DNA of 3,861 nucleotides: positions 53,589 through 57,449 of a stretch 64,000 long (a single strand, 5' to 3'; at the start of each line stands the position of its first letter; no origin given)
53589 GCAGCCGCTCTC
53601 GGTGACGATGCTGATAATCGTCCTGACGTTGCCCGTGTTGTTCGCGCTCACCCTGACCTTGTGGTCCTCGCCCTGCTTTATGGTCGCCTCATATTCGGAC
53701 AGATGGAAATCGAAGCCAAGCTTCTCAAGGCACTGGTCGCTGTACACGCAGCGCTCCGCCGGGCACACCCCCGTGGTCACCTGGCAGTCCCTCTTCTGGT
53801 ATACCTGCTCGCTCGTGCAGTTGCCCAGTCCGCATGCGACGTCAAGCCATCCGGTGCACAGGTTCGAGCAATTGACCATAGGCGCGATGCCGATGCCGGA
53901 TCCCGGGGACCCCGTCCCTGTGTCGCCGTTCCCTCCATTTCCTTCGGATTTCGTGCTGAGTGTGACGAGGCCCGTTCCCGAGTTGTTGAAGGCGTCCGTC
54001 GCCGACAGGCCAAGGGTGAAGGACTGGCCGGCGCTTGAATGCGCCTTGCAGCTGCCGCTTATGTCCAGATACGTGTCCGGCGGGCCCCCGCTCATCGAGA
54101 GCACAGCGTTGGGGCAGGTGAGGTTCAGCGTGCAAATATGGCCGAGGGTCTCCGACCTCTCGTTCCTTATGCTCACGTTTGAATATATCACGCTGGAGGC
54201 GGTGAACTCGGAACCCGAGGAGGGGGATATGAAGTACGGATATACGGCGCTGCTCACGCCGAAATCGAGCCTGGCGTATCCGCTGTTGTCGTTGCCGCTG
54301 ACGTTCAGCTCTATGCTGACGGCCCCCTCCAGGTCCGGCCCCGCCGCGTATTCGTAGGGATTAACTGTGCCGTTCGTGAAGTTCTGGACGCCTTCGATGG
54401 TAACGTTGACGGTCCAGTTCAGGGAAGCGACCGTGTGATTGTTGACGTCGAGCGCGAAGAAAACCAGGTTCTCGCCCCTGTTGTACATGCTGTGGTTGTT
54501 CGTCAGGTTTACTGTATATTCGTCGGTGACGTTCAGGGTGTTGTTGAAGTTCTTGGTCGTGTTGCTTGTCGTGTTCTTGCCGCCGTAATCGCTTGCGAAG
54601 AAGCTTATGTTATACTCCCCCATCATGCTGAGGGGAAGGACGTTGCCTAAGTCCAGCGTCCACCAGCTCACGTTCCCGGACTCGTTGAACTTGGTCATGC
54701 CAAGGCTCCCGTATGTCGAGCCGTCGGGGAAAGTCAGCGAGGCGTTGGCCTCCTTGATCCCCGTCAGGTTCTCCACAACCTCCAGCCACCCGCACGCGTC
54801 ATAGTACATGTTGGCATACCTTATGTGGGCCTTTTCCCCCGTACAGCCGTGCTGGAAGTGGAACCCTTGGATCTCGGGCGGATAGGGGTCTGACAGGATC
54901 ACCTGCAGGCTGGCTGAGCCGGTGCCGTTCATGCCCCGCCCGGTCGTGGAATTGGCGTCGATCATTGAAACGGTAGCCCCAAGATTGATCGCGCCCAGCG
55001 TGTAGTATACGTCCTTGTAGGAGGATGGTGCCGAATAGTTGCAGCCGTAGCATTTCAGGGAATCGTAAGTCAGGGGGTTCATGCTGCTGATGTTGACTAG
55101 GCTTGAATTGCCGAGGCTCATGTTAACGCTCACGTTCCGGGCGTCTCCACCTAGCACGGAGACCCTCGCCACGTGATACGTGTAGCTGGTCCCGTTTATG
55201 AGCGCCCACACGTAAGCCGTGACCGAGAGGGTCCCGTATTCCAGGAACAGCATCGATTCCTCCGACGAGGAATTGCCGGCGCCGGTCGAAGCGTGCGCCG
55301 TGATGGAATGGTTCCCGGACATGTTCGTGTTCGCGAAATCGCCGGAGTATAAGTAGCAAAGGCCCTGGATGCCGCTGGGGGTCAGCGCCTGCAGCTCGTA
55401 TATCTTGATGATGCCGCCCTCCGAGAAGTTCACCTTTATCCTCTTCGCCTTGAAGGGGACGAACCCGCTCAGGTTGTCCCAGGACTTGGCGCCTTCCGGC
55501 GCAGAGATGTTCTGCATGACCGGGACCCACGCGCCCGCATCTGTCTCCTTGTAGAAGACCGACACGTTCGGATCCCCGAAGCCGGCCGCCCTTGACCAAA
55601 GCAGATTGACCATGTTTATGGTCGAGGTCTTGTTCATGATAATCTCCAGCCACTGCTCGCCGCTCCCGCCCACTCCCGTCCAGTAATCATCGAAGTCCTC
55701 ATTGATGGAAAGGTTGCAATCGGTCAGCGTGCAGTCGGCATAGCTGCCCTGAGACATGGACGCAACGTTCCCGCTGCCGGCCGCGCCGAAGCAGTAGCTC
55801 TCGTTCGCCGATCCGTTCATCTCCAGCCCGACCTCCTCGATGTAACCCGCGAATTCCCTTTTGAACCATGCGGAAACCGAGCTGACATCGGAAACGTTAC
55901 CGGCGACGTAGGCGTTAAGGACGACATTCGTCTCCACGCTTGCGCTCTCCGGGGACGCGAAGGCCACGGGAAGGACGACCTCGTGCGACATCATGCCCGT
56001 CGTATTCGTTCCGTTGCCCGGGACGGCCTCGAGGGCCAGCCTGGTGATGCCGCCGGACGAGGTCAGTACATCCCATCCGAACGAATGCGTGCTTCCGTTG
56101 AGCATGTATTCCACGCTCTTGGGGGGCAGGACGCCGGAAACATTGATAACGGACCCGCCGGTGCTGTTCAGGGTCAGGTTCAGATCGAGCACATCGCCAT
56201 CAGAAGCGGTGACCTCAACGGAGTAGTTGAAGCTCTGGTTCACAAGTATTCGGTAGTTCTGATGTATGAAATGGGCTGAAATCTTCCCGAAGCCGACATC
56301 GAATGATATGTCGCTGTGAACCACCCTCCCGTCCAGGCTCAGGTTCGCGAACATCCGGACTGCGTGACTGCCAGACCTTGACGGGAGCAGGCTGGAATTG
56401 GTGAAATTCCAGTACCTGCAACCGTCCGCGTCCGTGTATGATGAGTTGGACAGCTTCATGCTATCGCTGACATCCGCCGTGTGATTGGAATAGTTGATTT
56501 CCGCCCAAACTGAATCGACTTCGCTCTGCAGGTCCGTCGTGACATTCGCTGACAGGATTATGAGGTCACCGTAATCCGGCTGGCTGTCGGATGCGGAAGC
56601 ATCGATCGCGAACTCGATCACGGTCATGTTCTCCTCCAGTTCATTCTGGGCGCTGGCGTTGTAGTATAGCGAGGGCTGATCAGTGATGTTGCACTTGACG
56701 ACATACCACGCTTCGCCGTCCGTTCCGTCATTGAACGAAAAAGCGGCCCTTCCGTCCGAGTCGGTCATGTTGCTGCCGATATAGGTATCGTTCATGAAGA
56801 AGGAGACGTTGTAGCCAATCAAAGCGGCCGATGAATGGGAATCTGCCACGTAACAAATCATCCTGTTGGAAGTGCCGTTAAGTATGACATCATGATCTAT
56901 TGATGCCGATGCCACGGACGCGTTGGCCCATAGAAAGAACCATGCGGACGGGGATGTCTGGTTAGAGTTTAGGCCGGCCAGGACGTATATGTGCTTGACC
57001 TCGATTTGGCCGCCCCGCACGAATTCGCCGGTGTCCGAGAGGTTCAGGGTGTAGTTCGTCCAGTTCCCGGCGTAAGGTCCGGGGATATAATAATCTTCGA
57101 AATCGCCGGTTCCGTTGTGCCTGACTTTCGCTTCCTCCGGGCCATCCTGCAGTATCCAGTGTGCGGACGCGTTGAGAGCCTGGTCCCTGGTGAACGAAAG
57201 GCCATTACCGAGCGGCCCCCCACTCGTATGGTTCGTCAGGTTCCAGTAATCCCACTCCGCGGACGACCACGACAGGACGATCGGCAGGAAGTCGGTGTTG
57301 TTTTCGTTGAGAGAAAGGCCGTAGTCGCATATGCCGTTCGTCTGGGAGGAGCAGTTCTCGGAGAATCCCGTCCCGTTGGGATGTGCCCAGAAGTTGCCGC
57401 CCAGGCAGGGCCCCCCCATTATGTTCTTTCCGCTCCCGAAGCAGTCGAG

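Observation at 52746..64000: Giant C-terminally anchored, sequon-saturated multi-domain surface protein (>3743 aa, runs off the window)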

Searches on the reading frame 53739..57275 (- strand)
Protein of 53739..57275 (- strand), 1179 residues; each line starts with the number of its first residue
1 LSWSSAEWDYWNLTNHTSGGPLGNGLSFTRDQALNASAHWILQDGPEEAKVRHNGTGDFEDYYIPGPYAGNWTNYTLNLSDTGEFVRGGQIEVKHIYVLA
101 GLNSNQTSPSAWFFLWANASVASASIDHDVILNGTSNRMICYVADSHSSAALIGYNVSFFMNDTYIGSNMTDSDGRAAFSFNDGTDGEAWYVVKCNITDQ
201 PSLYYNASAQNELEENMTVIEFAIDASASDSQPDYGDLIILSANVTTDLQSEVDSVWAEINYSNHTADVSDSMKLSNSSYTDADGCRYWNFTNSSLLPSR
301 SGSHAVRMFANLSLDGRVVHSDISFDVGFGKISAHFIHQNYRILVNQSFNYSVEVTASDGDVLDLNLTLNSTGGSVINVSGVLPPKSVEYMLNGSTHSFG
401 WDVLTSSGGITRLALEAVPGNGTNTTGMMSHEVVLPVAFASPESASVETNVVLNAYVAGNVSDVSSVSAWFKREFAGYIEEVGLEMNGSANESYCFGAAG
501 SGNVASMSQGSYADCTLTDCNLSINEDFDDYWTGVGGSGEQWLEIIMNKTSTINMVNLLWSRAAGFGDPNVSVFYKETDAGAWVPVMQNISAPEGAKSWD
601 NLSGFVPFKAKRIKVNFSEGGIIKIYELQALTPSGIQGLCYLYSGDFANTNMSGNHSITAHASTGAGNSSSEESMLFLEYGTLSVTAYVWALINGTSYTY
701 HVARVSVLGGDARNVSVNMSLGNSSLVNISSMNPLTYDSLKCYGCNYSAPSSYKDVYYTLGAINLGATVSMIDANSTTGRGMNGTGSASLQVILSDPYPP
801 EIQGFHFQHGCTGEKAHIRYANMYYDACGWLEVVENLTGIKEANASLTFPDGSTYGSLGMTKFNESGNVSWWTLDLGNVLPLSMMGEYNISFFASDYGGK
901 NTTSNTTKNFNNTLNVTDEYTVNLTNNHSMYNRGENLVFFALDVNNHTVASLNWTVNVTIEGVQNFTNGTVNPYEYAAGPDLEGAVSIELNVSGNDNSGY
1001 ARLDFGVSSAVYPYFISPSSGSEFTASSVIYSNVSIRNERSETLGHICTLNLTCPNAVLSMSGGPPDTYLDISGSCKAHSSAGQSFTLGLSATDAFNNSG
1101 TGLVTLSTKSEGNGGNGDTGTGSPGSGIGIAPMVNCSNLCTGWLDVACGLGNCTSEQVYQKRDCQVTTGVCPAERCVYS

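Call 106: search_solved_structures(query=window:53739-57275:-, max_evalue=1)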
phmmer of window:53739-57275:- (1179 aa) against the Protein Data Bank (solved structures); distinct sequences matched with E-value up to 1: 0.

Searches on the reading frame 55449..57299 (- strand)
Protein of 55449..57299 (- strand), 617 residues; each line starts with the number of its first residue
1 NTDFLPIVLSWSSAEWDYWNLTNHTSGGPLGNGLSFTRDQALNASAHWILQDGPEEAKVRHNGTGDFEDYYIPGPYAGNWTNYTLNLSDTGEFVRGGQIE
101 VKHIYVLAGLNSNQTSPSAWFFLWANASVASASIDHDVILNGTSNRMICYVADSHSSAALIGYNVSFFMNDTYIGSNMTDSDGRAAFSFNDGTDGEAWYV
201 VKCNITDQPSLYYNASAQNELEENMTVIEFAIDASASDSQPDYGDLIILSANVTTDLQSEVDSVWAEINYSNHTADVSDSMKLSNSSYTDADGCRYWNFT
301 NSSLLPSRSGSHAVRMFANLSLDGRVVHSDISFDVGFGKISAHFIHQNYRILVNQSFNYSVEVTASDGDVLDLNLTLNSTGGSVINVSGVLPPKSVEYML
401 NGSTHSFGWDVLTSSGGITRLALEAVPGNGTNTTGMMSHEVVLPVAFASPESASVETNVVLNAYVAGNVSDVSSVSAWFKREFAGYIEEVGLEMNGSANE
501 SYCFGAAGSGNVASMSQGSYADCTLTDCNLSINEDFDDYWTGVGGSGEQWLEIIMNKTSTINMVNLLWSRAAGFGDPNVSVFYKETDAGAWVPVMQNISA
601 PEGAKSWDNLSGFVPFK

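Call 61: search_protein_families(library=pfam, proteins=[window:55449-57299:-], max_evalue=10)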
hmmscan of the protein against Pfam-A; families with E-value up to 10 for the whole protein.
window:55449-57299:- (617 aa): 3 families
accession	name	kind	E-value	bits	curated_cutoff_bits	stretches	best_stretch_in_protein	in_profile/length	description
PF00754.31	F5_F8_type_C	-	0.01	16.4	28.2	1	529-596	15-82/127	F5/8 type C domain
PF22633.2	F5_F8_type_C_2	-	0.12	13.5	27.8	1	537-596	9-67/91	NedA-like, galactose-binding domain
PF16640.11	Big_3_5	-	0.18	12.8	35.5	1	151-195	20-61/88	Bacterial Ig-like domain (group 3)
